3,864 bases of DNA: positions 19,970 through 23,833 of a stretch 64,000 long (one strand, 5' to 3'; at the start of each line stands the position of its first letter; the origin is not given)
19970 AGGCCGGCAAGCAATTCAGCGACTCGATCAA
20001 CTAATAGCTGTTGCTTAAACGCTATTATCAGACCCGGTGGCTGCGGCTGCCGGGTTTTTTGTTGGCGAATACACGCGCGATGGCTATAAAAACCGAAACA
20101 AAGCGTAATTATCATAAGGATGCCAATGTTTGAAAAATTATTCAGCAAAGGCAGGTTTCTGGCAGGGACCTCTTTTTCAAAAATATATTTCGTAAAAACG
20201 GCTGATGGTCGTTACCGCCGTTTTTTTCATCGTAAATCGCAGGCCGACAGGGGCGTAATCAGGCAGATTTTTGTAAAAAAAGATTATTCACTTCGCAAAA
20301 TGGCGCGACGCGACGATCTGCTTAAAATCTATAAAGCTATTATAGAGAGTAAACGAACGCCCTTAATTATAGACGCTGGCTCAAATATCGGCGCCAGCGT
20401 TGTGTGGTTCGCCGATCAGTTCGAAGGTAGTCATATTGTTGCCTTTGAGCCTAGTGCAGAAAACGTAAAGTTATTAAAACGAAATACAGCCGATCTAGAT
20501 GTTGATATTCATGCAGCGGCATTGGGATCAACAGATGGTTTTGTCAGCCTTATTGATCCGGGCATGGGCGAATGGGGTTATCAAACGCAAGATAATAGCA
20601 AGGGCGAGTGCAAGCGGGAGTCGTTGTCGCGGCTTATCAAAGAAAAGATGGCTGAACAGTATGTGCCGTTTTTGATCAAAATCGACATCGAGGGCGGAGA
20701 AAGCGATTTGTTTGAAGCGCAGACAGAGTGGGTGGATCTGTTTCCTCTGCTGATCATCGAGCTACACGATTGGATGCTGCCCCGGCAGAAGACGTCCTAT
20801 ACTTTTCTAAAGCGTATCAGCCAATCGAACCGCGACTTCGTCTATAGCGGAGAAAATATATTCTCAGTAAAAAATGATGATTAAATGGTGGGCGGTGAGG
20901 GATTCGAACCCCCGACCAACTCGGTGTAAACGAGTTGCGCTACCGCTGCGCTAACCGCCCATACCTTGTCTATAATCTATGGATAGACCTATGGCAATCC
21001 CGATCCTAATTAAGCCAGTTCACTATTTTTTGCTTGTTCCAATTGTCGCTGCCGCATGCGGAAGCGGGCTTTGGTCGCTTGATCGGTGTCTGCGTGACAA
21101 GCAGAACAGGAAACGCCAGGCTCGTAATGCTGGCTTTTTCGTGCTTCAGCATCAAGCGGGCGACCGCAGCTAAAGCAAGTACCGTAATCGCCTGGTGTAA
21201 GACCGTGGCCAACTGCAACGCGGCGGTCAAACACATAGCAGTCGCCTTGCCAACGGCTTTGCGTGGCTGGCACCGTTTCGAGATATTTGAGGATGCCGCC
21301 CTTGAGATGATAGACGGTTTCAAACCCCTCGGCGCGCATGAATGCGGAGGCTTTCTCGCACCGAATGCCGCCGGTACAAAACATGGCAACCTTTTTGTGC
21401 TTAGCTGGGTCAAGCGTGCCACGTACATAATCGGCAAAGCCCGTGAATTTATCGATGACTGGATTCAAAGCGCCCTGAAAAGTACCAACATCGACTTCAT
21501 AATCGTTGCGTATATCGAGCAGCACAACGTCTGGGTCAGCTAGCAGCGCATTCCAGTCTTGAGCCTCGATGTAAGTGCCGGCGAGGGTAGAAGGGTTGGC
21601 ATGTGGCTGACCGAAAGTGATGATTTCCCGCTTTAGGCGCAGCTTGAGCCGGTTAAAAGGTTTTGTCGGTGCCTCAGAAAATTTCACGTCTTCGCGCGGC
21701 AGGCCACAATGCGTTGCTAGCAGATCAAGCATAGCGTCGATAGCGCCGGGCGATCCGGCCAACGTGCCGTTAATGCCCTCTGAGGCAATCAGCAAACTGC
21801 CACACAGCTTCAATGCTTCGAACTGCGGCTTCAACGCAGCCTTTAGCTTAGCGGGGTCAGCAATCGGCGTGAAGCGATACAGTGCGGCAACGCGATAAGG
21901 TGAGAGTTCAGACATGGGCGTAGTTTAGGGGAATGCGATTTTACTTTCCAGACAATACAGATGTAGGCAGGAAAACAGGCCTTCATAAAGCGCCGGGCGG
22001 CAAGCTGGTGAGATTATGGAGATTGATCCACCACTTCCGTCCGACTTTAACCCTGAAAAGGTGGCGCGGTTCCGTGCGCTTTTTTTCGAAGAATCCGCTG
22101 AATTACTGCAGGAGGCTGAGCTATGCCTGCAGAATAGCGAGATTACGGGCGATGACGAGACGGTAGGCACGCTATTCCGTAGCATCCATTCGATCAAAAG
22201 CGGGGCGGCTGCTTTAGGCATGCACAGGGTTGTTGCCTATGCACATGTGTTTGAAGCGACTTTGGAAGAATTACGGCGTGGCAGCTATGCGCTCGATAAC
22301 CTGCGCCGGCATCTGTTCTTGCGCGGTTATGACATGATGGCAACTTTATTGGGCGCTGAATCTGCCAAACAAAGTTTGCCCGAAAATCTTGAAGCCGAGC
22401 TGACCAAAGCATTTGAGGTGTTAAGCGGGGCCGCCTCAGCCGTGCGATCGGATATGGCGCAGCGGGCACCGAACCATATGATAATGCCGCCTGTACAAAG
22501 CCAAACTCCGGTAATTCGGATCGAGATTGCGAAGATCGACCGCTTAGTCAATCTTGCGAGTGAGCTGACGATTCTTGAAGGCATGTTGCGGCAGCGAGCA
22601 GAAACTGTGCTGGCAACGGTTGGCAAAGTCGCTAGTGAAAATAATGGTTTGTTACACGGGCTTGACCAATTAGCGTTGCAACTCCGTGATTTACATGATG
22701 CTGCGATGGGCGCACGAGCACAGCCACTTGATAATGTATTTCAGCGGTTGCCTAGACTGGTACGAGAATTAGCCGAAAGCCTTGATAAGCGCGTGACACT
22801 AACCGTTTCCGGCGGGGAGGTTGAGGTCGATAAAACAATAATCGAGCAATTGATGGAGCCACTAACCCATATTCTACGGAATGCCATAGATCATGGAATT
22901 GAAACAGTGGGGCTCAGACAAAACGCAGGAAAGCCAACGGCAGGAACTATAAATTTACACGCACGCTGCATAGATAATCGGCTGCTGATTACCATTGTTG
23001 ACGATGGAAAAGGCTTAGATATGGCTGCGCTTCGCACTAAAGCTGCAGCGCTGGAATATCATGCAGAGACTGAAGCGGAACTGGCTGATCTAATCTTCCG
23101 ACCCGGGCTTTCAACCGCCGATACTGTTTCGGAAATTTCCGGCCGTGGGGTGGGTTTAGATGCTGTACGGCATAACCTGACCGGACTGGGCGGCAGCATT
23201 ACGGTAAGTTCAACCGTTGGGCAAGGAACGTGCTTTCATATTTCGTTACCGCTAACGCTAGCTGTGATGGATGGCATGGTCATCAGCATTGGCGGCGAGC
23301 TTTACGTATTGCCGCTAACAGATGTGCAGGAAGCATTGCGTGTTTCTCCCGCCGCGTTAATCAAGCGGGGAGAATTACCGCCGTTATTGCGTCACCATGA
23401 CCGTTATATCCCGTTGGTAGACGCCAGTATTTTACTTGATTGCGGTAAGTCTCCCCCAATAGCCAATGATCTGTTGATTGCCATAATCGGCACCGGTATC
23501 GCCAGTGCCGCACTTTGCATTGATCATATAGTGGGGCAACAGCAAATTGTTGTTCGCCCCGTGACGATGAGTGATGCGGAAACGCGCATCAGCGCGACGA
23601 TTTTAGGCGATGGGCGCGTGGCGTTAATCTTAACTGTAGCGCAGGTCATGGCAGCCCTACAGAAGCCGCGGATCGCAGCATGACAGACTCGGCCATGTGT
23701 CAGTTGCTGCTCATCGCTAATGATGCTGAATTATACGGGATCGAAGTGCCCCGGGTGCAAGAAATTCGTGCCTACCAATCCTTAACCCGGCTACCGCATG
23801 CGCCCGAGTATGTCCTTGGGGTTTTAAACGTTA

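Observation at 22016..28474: Incomplete chemosensory operon (cheA-cheW-mcp-cheR) terminating in a REC-less GGDEF diguanylate cyclase; no cheY or cheB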

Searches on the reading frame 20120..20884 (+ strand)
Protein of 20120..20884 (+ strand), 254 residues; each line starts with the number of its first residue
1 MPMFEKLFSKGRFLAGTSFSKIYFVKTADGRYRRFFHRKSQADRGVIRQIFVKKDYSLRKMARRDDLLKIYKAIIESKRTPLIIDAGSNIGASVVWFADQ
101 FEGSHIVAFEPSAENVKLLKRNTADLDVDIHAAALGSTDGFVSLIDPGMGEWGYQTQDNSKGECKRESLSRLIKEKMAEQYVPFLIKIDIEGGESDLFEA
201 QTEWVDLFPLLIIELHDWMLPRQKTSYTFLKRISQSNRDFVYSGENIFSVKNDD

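Call 3: search_protein_families(library=pfam, proteins=[window:20120-20884:+], max_evalue=0.01)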
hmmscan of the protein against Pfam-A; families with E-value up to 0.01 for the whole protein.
window:20120-20884:+ (254 aa): 1 family
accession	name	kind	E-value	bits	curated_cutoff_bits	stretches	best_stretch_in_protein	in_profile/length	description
PF05050.19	Methyltransf_21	-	3.1e-08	34.4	22.7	1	85-232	1-164/173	Methyltransferase FkbM domain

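Call 29: search_protein_families(library=ncbifam, proteins=[window:20120-20884:+], max_evalue=0.001)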
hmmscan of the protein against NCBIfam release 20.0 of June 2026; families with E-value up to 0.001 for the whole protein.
window:20120-20884:+ (254 aa): 1 family
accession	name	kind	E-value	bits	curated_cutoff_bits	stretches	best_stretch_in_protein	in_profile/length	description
TIGR01444.1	fkbM_fam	subfamily_domain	7.6e-19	68.6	37.7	1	83-216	2-143/143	FkbM family methyltransferase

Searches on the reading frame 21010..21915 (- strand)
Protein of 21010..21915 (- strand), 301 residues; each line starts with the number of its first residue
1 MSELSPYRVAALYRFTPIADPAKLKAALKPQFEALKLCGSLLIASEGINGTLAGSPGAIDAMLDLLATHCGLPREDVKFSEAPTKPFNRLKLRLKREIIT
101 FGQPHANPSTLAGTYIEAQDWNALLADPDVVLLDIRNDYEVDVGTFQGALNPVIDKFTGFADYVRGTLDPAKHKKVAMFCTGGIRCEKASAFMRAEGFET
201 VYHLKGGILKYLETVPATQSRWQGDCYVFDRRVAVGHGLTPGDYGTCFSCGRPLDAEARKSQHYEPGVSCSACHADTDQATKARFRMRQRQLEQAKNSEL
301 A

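Call 3: search_protein_families(library=pfam, proteins=[window:21010-21915:-], max_evalue=0.01)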
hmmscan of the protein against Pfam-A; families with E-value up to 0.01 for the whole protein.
window:21010-21915:- (301 aa): 3 families
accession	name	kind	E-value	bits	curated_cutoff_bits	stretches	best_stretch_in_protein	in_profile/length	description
PF17773.7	UPF0176_N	-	2.1e-25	89.4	26.2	1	7-98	1-92/92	UPF0176 acylphosphatase like domain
PF00581.25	Rhodanese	-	1.5e-09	38.6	22.2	1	119-212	3-100/102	Rhodanese-like domain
PF12368.13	Rhodanese_C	-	3.5e-05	24.5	26.9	1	223-279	1-59/66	Rhodanase C-terminal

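Call 29: search_protein_families(library=ncbifam, proteins=[window:21010-21915:-], max_evalue=0.001)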
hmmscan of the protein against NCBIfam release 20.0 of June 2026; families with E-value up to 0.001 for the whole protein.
window:21010-21915:- (301 aa): 9 families
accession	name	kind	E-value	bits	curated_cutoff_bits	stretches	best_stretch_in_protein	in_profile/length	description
NF001133.1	PRK00142.1-1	equivalog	1.3e-87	293.1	170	1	9-237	1-229/229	oxygen-dependent tRNA uridine(34) hydroxylase TrhO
NF003703.0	PRK05320.1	equivalog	9e-70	235.4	331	1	11-279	7-279/280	sulfurtransferase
NF002397.0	PRK01415.1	equivalog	2.9e-59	200.8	280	1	11-243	9-241/247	hypothetical protein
NF045521.1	rhoda_near_glyco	subfamily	1.2e-09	38.2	145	1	117-213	21-110/144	rhodanese homology domain-containing protein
NF005902.0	PRK07878.1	equivalog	1e-07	31.2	647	1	113-216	286-386/392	adenylyltransferase/sulfurtransferase MoeZ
NF006444.0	PRK08762.1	equivalog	1.4e-07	30.5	449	1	127-211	27-107/387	molybdopterin-synthase adenylyltransferase MoeB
NF041203.1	rhodanese_LYCAU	equivalog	0.00017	21.2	115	1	115-209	22-114/126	rhodanese-related (seleno)protein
NF005646.0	PRK07411.1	equivalog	0.00019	20.7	633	1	122-215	290-383/390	molybdopterin-synthase adenylyltransferase MoeB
NF001195.0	PRK00162.1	equivalog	0.00024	21.4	102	1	116-218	7-103/108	thiosulfate sulfurtransferase GlpE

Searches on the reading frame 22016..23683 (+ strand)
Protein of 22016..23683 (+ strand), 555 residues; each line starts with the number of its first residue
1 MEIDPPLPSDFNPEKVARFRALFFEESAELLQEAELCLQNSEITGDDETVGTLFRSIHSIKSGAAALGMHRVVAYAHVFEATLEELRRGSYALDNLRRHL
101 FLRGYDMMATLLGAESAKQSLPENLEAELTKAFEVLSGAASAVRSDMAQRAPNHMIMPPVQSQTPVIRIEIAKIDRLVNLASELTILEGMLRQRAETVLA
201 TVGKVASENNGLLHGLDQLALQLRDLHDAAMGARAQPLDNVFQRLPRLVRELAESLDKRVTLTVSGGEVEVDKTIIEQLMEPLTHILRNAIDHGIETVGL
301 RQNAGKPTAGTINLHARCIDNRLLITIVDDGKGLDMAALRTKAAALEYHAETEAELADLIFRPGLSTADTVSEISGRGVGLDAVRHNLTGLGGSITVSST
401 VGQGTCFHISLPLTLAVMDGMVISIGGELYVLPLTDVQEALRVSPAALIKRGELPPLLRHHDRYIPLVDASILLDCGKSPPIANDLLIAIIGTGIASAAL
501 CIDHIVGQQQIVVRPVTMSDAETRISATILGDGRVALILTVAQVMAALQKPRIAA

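Call 3: search_protein_families(library=pfam, proteins=[window:22016-23683:+], max_evalue=0.01)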
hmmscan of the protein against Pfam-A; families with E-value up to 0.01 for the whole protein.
window:22016-23683:+ (555 aa): 4 families
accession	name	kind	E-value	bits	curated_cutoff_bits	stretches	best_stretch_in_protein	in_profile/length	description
PF02518.31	HATPase_c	-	1.1e-17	65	26.4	1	282-414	5-110/111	Histidine kinase-, DNA gyrase B-, and HSP90-like ATPase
PF01584.24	CheW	-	9.3e-16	58.1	23.5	1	420-547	2-136/138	CheW-like domain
PF01627.28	Hpt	-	1.4e-09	38.4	24.6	1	19-90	2-63/84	Hpt domain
PF02895.20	H-kinase_dim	-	1.1e-08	35.8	23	1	166-231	3-66/68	Signal transducing histidine kinase, homodimeric domain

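Call 22: find_homologous_proteins(query=window:22016-23680:+)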
Query window:22016-23680:+ (555 aa): 7808 proteins with E <= 0.001 among 8000 candidates; the best 120 are listed.
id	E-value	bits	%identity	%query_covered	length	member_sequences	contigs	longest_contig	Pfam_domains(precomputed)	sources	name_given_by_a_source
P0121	0.0e+0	1191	100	100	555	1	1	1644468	PF02895.21,PF01584.25,PF02518.32,PF01627.29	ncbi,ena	-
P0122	2.5e-231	787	94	72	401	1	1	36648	PF02895.21,PF01584.25,PF02518.32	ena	-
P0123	7.2e-106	373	44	68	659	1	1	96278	PF02895.21,PF01584.25,PF02518.32,PF01627.29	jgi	jgi:two-component system chemotaxis sensor kinase CheA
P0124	2.3e-105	372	43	68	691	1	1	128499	PF02895.21,PF01584.25,PF02518.32,PF01627.29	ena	-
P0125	2.0e-104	368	45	68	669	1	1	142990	PF02895.21,PF01584.25,PF02518.32,PF01627.29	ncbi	-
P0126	2.4e-104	368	42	75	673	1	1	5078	PF02895.21,PF01584.25,PF02518.32,PF01627.29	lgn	-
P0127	5.9e-104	367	42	71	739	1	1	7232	PF02895.21,PF01584.25,PF02518.32,PF01627.29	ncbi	-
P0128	7.0e-104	367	43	68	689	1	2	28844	PF02895.21,PF01584.25,PF02518.32,PF01627.29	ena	-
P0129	7.2e-104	367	45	66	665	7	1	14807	PF02895.21,PF01584.25,PF02518.32,PF01627.29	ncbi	-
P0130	1.6e-103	365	42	77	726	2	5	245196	PF02895.21,PF01584.25,PF02518.32,PF01627.29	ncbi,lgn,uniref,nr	ncbi:chemotaxis protein CheA [Hyphobacterium sp. SN044]|uniref:chemotaxis protein CheA n=1 Tax=Hypho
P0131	1.7e-103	365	43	74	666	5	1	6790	PF02895.21,PF01584.25,PF02518.32,PF01627.29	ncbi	-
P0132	3.9e-103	364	46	68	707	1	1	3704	PF02895.21,PF01584.25,PF02518.32,PF01627.29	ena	-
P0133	6.9e-103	363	43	69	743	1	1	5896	PF02895.21,PF01584.25,PF02518.32,PF01627.29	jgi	jgi:two-component system chemotaxis sensor kinase CheA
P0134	8.5e-103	363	45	68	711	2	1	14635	PF02895.21,PF01584.25,PF02518.32,PF01627.29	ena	-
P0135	1.1e-102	363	42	70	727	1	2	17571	PF02895.21,PF01584.25,PF02518.32,PF01627.29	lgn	-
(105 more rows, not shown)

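Call 23: find_encoding_contigs(protein=P0121, flank=10000, max_places=3)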
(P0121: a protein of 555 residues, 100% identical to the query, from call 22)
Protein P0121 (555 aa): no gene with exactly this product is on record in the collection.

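Call 29: search_protein_families(library=ncbifam, proteins=[window:22016-23683:+], max_evalue=0.001)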
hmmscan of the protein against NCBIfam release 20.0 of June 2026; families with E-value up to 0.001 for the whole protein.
window:22016-23683:+ (555 aa): 20 families
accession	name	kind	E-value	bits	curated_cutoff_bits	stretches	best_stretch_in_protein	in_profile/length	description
NF007835.0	PRK10547.1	equivalog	2.5e-99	333.7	793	2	135-549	250-661/670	chemotaxis protein CheA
NF041336.1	CheA_Halo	equivalog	9.8e-88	295.4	950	2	160-542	287-664/666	chemotaxis protein CheA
NF008298.1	PRK11086.1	subfamily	3e-09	35.9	520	1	255-413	397-525/529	DcuS/MalK family sensor histidine kinase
TIGR02956.1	TMAO_torS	equivalog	4.7e-09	34.9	676.5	1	357-415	627-684/967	TMAO reductase system sensor histidine kinase/response regulator TorS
NF010411.0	PRK13837.1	equivalog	3.3e-07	28.7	647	1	360-415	627-677/828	two-component system VirA-like sensor kinase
NF008543.0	PRK11466.1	equivalog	3.3e-07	28.6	982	1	300-417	569-666/914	TMAO reductase system sensor histidine kinase/response regulator TorS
NF011874.0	PRK15347.1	equivalog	6.8e-07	27.7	852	1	303-414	524-615/921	two component system sensor kinase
NF046044.1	PnpS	equivalog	1.2e-06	27.8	400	1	374-412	352-390/390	two-component system histidine kinase PnpS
TIGR02916.1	PEP_his_kin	equivalog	2.1e-06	26.6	300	1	300-412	587-679/679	XrtA/PEP-CTERM system histidine kinase PrsK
NF041947.1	LuxQ_Vibrio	equivalog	2.4e-06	25.7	1200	1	358-416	640-699/843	quorum-sensing autoinducer 2 sensor kinase/phosphatase LuxQ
TIGR02966.1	phoR_proteo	equivalog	9.9e-06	24.8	334.2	1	373-410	295-332/333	phosphate regulon sensor histidine kinase PhoR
NF007688.0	PRK10364.1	equivalog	2.1e-05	23.5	479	1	307-414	368-452/460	two-component system sensor histidine kinase ZraS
NF046020.1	HisKinCckABruc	equivalog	9.2e-05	20.5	1000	1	353-415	650-709/868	cell cycle histidine kinase CckA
NF045595.1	HK_scytonemin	equivalog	0.00013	20.5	865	1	306-413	547-635/637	scytonemin biosynthesis sensor histidine kinase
NF041832.1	near_NosP_CTERM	subfamily_domain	0.00025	20.3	400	0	309-414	138-226/370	NahK/ErcS family hybrid sensor histidine kinase/response regulator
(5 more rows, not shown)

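Call 40: find_encoding_contigs(protein=P0125, flank=10000, max_places=2)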
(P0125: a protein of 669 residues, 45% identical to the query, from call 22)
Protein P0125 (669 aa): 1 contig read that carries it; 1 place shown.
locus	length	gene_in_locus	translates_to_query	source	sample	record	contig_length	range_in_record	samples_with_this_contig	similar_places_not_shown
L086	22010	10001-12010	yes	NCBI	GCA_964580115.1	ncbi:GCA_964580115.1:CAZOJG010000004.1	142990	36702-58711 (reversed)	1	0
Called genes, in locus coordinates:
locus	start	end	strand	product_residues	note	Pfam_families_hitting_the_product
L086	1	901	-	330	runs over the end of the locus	PF00296:Bac_luciferase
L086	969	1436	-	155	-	PF00376:MerR, PF13411:MerR_1, PF09278:MerR-DNA-bind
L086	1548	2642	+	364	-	PF25919:BSH_CusB (faint), PF25917:BSH_RND, PF25973:BSH_CzcB, PF25944:Beta-barrel_RND (faint), PF25954:Beta-barrel_RND_2, PF25967:RND-MFP_C, PF25989:YknX_C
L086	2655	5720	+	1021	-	PF00873:ACR_tran, PF03176:MMPL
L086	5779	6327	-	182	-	PF00080:Sod_Cu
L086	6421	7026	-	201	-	PF00196:GerE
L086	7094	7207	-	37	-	-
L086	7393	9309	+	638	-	PF00989:PAS, PF08447:PAS_3, PF08448:PAS_4, PF13426:PAS_9, PF08447:PAS_3, PF08448:PAS_4, PF13426:PAS_9, PF00015:MCPsignal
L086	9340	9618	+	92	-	PF13466:STAS_2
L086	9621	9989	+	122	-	PF00072:Response_reg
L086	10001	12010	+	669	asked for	PF01627:Hpt, PF02895:H-kinase_dim, PF02518:HATPase_c, PF01584:CheW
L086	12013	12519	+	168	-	PF01584:CheW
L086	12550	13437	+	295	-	PF03705:CheR_N, PF01739:CheR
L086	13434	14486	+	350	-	PF00072:Response_reg, PF01339:CheB_methylest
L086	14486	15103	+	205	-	PF03975:CheD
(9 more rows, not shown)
